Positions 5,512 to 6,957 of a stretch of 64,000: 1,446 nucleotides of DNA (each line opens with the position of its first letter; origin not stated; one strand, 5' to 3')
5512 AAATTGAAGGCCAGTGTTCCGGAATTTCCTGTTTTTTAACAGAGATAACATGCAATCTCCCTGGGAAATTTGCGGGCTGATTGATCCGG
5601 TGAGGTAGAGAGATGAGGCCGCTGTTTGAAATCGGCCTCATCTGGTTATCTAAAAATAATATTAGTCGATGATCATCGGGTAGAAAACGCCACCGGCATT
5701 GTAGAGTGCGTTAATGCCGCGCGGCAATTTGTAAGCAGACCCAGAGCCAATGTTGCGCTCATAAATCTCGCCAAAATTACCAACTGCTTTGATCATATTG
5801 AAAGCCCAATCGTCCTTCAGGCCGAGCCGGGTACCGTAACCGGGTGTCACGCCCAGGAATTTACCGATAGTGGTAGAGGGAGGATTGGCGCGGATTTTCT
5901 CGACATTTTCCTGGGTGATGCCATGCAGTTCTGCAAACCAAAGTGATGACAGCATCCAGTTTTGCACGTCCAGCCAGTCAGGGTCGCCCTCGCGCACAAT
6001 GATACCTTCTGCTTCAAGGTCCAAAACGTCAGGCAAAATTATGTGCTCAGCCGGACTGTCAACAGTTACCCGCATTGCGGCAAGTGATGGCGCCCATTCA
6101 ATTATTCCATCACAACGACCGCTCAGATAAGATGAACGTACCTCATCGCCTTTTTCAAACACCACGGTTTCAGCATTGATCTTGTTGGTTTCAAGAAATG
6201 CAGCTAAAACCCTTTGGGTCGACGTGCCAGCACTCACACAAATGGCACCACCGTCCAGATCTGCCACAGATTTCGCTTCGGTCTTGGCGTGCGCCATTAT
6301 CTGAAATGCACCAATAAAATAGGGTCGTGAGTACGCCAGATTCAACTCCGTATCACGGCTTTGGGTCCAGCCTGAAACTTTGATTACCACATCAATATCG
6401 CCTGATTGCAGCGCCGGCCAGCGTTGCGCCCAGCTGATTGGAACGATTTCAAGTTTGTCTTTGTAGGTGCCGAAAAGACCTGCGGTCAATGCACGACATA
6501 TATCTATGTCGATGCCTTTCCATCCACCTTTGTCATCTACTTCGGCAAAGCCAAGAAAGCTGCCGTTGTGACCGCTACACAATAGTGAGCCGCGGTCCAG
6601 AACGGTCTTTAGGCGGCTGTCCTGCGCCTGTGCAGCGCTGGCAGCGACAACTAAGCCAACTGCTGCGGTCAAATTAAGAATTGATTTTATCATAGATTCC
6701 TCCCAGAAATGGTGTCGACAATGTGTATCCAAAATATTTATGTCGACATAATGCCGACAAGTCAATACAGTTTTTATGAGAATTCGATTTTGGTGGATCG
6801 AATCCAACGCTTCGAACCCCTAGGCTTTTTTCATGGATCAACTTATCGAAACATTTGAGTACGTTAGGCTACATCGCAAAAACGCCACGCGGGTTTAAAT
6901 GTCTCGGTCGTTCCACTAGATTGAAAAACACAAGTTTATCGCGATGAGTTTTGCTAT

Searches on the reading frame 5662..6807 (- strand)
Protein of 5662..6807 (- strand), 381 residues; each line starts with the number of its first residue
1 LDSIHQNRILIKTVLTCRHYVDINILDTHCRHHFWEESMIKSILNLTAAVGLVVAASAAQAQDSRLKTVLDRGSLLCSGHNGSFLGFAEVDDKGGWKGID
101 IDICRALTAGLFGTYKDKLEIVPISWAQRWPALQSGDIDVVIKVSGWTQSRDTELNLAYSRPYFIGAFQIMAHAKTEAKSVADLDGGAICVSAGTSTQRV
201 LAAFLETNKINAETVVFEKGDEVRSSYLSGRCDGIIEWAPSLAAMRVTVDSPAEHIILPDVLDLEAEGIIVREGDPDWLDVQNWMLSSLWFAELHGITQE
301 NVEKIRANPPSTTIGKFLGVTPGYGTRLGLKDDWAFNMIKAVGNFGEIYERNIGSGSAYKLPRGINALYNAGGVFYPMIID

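Call 97: search_protein_families(library=pfam, proteins=[window:5662-6807:-], max_evalue=0.0001)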
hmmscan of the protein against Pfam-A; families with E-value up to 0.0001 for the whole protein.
window:5662-6807:- (381 aa): 1 family
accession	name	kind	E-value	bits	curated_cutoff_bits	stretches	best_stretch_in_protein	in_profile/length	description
PF00497.25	SBP_bac_3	-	1.3e-14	54.5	26.4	1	80-288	5-115/132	Bacterial extracellular solute-binding proteins, family 3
